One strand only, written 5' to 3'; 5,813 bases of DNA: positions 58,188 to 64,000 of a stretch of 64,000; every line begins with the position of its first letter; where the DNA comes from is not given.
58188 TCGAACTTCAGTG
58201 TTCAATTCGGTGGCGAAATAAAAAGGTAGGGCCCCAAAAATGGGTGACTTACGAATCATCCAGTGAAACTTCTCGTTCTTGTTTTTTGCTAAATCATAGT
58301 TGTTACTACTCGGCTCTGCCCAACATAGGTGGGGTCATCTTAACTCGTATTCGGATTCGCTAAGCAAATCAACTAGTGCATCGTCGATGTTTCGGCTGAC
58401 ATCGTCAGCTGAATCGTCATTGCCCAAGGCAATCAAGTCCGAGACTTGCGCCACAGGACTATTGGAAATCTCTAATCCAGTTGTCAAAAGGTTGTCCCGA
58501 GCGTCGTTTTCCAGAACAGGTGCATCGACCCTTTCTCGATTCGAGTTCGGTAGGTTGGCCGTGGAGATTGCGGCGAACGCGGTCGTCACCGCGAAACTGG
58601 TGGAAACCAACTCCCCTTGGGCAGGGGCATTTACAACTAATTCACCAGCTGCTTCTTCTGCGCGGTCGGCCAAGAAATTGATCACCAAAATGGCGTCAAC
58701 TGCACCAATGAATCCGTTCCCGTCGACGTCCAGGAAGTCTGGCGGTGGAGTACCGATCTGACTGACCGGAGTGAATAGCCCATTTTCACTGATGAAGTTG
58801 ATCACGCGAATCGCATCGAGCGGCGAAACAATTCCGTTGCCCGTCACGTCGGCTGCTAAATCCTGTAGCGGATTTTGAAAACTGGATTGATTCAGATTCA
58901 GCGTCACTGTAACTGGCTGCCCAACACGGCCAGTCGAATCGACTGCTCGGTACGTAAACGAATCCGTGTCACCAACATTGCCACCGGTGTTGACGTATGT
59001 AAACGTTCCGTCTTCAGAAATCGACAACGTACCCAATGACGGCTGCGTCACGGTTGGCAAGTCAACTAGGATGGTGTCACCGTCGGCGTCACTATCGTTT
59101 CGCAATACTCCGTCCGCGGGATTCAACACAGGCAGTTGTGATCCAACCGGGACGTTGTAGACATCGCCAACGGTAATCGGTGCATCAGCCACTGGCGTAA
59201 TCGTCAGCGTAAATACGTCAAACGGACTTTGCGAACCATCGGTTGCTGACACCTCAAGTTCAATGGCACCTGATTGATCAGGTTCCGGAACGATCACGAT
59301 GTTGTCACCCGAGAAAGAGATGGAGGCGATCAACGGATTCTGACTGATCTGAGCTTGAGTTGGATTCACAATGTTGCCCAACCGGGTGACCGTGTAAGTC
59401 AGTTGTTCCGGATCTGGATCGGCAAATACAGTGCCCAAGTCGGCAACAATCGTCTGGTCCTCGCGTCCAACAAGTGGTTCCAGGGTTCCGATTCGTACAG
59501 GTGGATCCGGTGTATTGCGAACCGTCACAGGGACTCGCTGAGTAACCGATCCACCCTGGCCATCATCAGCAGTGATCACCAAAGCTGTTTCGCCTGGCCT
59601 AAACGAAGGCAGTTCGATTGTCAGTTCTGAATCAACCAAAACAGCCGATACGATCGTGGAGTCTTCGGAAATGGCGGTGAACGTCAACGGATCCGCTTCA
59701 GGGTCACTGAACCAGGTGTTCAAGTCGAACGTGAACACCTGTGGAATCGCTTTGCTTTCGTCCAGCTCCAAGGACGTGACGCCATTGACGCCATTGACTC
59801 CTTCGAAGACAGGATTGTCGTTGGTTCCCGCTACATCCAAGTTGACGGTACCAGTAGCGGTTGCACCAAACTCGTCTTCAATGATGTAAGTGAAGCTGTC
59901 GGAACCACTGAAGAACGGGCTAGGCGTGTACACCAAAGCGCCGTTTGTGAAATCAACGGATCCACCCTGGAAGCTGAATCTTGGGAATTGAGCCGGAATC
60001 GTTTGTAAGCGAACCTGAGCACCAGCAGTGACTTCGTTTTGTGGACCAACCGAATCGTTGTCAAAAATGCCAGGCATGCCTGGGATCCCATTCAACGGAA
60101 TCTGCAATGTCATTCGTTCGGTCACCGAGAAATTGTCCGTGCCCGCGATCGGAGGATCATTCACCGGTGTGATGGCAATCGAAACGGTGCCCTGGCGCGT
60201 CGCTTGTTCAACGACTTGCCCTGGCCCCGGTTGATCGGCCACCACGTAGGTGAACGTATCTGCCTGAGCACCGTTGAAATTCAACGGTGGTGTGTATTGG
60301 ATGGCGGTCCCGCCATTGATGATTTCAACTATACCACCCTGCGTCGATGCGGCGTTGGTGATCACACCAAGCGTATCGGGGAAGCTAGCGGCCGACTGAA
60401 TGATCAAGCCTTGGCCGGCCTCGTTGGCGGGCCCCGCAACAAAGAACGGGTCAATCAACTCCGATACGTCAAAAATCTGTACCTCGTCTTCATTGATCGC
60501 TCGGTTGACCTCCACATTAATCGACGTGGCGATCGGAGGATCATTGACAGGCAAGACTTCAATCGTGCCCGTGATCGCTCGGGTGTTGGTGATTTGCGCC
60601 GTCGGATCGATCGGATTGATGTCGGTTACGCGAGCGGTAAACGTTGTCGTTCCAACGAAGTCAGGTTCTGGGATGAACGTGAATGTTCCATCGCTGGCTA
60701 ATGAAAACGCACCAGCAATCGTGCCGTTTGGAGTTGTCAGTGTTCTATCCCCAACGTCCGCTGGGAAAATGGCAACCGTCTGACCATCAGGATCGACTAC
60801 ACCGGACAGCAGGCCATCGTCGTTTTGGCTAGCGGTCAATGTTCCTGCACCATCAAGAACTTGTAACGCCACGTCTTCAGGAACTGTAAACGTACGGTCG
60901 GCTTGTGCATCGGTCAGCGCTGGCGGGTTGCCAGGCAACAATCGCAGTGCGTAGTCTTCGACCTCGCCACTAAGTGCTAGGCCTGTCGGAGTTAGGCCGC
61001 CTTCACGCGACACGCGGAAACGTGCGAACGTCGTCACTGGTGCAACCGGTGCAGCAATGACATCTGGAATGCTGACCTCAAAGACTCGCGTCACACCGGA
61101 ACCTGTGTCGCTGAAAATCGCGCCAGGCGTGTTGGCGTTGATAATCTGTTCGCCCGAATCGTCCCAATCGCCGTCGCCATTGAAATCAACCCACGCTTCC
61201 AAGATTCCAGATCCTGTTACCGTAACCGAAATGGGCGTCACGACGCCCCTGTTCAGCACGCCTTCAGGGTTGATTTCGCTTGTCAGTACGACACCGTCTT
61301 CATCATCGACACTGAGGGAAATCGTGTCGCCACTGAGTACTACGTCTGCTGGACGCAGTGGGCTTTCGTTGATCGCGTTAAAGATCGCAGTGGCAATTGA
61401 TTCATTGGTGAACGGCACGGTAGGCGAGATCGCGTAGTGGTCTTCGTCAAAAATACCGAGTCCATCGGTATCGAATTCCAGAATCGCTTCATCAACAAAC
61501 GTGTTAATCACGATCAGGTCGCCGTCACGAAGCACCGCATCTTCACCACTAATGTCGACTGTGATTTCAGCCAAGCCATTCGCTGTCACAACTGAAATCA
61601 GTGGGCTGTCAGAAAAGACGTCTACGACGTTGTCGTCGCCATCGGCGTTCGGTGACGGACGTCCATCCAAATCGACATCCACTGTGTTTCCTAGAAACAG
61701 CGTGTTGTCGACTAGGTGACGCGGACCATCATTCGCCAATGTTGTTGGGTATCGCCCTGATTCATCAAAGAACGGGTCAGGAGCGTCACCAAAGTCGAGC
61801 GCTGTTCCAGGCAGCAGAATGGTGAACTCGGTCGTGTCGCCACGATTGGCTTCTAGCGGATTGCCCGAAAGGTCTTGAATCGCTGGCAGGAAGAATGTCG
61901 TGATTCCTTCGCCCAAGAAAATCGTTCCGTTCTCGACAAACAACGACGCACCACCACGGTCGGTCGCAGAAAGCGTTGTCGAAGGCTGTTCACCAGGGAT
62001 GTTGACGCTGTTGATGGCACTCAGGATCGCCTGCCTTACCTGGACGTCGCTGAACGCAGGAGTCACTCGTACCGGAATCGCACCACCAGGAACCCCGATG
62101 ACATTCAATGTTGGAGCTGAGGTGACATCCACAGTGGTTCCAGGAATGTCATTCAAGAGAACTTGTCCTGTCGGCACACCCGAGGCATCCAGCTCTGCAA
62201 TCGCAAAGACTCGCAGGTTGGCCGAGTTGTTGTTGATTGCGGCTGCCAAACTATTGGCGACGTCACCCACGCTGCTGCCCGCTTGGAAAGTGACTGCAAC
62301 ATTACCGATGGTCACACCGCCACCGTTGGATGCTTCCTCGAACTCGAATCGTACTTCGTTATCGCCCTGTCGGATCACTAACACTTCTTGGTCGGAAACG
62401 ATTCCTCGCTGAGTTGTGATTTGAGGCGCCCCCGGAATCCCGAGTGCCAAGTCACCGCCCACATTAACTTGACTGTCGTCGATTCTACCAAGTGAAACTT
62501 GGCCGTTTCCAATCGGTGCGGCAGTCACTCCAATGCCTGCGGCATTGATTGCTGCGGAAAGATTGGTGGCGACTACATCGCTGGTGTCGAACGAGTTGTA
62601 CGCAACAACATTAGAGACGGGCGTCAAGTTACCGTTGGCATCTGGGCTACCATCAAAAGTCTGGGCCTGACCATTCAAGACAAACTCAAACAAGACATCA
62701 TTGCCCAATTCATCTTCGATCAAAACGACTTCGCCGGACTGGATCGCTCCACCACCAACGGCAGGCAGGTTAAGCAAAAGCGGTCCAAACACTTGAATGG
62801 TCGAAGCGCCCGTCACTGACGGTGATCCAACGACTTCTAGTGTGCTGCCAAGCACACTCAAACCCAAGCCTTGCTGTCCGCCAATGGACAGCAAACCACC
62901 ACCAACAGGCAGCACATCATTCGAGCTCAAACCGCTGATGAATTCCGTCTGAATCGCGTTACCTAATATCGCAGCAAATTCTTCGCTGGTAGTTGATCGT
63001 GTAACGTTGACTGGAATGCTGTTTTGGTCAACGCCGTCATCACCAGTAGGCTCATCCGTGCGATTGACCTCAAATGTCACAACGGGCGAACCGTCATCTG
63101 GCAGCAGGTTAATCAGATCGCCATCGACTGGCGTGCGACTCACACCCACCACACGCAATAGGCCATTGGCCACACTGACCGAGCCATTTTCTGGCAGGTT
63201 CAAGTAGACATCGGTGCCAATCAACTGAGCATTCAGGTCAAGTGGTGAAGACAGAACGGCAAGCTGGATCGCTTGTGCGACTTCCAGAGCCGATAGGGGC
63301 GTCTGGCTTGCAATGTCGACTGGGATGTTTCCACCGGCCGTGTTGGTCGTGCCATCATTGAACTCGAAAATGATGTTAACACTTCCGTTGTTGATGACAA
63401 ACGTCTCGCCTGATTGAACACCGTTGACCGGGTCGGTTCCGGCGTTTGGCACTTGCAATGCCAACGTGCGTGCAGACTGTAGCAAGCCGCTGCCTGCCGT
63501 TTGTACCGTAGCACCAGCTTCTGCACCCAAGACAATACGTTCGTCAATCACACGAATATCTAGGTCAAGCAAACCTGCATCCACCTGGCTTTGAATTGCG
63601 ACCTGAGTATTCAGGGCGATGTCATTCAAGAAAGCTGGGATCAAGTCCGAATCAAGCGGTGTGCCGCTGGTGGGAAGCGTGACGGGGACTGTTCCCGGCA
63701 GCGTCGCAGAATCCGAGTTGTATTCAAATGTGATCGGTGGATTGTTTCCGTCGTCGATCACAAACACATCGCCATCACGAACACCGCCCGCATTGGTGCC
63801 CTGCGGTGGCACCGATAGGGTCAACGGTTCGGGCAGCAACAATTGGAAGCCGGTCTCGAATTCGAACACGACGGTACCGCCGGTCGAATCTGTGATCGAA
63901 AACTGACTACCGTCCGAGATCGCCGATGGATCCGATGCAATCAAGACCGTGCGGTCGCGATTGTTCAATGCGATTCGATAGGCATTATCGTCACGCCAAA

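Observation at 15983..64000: Tandem array of at least three giant paralogous surface proteins built on one scaffold with swappable loop slots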

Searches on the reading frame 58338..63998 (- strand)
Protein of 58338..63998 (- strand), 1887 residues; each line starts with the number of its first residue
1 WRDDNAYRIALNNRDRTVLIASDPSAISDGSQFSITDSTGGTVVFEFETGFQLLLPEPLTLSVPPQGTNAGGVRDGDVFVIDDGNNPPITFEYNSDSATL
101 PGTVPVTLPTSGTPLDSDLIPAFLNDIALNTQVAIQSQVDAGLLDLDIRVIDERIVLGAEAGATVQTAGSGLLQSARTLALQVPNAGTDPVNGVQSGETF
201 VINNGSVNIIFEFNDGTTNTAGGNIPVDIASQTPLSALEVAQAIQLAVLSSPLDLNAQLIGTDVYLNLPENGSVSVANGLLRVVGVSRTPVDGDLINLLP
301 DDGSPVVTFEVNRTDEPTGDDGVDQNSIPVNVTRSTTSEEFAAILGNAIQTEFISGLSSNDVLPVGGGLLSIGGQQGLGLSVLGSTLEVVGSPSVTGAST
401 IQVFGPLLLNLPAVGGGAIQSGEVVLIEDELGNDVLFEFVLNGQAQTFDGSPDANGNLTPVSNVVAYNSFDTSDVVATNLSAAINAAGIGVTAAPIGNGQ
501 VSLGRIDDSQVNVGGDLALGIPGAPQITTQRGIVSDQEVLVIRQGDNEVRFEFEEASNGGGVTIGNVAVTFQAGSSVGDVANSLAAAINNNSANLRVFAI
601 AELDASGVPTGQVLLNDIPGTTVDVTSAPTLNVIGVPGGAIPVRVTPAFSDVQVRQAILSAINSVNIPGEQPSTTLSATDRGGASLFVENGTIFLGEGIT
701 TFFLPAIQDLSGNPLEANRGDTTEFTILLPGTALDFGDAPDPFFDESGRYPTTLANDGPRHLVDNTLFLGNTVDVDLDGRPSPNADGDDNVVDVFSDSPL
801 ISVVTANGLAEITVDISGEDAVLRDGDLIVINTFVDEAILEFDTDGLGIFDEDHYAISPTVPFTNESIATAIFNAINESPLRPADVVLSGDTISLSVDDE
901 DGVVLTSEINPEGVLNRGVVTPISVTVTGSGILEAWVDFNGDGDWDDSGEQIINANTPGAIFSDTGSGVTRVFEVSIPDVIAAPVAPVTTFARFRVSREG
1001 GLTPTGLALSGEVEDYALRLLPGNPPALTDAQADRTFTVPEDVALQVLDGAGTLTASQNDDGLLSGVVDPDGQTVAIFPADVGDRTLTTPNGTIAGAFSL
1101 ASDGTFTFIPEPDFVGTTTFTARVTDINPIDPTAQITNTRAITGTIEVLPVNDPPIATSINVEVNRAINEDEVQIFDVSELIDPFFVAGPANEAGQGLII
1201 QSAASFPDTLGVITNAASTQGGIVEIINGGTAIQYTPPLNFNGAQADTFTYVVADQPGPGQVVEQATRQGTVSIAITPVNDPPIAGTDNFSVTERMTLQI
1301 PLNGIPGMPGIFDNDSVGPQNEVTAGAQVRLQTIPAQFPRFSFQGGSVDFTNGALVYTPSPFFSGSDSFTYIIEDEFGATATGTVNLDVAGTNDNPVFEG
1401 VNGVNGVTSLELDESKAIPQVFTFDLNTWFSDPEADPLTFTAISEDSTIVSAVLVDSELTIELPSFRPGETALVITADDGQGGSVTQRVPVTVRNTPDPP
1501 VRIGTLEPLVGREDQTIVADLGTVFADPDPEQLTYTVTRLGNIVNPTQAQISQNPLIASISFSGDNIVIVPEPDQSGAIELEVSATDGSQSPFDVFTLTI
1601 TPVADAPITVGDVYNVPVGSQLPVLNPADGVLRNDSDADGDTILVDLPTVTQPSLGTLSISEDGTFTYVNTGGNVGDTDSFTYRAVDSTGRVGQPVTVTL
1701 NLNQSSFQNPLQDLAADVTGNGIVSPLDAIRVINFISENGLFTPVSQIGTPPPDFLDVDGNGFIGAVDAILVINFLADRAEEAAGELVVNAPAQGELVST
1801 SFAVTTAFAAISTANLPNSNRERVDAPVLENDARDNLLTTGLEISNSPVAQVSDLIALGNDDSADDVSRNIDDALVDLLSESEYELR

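Call 5: search_protein_families(library=pfam, proteins=[window:58338-63998:-], max_evalue=0.01)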
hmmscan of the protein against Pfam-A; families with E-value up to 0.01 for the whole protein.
window:58338-63998:- (1887 aa): 6 families
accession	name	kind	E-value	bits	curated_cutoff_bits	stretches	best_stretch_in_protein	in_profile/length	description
PF17963.7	Big_9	-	2e-31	109.2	23.6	5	1280-1387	1-88/89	Bacterial Ig domain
PF17892.7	Cadherin_5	-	5.8e-21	74.6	26.5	3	1345-1389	53-97/98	Cadherin-like domain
PF17803.7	Cadherin_4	-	3.7e-17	63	25.1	2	1596-1668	3-71/71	Bacterial cadherin-like domain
PF20009.4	GEVED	-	8.9e-10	39.7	24.4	1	933-1018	2-77/78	GEVED domain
PF00404.24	Dockerin_1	-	3.7e-08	33.9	22.9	1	1716-1776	2-56/57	Dockerin type I domain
PF19076.6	CshA_repeat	-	1.1e-05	26.5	27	1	1086-1136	51-99/103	Surface adhesin CshA repetitive domain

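Call 32: search_protein_families(library=ncbifam, proteins=[window:58338-63998:-], max_evalue=0.01)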
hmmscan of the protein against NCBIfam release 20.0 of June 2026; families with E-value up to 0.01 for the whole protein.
window:58338-63998:- (1887 aa): 3 families
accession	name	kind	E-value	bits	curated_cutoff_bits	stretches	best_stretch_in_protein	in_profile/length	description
NF012211.1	tand_rpt_95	domain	3.5e-41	139.1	90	5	1346-1399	41-94/98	tandem-95 repeat protein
TIGR04225.1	CshA_fibril_rpt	repeat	0.00074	20.3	60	0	1088-1137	53-101/104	fibrillar adhesin CshA-type repeat protein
TIGR01965.1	VCBS_repeat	domain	0.0084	16.3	15.5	0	1637-1673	8-44/99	VCBS domain-containing protein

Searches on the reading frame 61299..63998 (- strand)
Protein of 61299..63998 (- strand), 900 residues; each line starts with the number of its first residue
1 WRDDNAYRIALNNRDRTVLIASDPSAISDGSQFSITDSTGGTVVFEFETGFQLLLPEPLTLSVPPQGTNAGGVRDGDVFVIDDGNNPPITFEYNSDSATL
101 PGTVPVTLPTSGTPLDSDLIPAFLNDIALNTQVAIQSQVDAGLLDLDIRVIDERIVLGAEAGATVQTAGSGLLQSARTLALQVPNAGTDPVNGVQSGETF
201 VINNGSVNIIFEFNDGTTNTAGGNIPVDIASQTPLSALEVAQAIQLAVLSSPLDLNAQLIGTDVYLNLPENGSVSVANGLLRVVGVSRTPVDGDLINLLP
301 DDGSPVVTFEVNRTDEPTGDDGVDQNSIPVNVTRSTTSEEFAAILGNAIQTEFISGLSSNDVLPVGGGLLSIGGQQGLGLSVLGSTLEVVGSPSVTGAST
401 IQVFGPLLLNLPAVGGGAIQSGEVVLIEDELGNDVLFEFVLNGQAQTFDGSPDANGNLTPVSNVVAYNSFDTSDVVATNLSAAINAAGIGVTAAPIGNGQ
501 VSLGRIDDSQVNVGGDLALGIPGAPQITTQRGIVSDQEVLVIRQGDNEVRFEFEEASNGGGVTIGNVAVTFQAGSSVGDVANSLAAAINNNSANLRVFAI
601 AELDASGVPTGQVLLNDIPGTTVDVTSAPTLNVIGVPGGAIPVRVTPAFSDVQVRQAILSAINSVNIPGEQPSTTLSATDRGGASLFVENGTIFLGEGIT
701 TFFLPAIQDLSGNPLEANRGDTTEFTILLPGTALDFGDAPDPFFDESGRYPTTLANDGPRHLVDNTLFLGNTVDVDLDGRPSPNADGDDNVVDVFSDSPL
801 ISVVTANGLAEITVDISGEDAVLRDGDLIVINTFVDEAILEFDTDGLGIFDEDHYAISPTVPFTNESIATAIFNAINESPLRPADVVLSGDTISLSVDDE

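Call 12: find_homologous_proteins(query=window:61299-63998:-, max_evalue=0.00001)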
Query window:61299-63998:- (900 aa): 5 proteins with E <= 0.00001 among 8000 candidates.
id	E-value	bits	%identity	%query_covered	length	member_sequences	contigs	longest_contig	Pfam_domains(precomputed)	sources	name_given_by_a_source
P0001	0.0e+0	1032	100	55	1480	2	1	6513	PF17963.8,PF00404.25,PF17892.8,PF20009.5,PF17803.8,PF19076.7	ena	-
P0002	3.8e-283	960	56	98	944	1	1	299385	-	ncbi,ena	-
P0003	2.8e-252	858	56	93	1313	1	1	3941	-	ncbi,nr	ncbi:MAG: ribosome-recycling factor, partial [Pirellulales bacterium]|nr:ribosome-recycling factor [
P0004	2.7e-147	511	56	51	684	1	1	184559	-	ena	-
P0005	5.0e-57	212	31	85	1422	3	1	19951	-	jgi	jgi:large repetitive protein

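Call 36: find_encoding_contigs(protein=P0002, flank=10000, max_places=3)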
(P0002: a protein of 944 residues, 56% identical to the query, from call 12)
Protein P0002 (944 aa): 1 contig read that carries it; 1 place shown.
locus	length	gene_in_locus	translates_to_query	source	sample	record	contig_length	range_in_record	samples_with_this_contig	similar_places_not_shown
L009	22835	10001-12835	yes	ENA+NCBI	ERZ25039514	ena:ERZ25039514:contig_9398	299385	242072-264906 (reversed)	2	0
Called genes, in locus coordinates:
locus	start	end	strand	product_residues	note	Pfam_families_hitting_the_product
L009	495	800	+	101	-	-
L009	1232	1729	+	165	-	-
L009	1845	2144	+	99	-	-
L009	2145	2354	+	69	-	-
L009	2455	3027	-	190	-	-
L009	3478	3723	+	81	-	-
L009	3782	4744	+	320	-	-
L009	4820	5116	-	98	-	-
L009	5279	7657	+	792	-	PF04151:PPC (faint)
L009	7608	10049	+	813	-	-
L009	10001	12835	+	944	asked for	-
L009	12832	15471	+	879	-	PF20009:GEVED, PF17803:Cadherin_4 (weak), PF17963:Big_9, PF17803:Cadherin_4, PF17892:Cadherin_5 (weak), PF17963:Big_9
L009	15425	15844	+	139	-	PF00404:Dockerin_1 (weak)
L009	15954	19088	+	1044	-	-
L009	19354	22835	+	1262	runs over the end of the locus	-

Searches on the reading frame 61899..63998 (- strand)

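Call 28: search_protein_families(library=pfam, proteins=[window:61899-63998:-], max_evalue=1)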
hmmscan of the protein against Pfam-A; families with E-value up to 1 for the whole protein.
window:61899-63998:- (700 aa): 3 families
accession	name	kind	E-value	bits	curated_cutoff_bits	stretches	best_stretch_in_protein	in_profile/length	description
PF16986.11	CzcE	-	0.24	12.1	30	0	185-220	19-53/81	Heavy-metal resistance protein CzcE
PF00496.27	SBP_bac_5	-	0.24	10.9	32.4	0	638-663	208-227/368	Bacterial extracellular solute-binding proteins, family 5 Middle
PF24388.1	Permuted_GreAB-C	-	0.26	11.4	27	0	25-49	18-43/54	Permuted GreAB-C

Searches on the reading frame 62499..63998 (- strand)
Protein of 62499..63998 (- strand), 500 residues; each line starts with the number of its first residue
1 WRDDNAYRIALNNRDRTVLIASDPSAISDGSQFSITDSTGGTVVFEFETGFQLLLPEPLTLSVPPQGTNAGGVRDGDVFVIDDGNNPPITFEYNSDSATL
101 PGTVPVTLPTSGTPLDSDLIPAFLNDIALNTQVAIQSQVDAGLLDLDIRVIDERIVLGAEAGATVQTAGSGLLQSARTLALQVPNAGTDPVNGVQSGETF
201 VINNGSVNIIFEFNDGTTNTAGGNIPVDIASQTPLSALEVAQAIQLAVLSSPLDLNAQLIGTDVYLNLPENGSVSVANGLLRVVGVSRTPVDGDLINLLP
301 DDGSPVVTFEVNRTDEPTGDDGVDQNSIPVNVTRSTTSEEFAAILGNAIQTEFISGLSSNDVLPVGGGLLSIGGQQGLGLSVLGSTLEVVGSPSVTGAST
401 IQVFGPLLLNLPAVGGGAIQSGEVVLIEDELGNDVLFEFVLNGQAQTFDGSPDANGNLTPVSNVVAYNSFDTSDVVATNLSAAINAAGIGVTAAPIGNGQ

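Call 11: find_related_loci(query=window:62499-63998:-, collection=genome_contigs, flank=10000)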
Query window:62499-63998:- (500 aa) in genome_contigs; peptide patterns used: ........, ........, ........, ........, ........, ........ (x = any residue, [..] = any of these).
120 stretches matched a pattern; 1 encode a relative of the query (tblastn E <= 1e-3); 1 distinct loci.
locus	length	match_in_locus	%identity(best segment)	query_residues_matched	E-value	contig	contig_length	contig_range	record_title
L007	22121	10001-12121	51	1-500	1e-134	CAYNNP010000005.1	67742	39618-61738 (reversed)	MAG TPA_asm: uncultured Pirellulaceae bacterium isolate binchicken_co258_118 genome assembly, contig: NODE_147_length_67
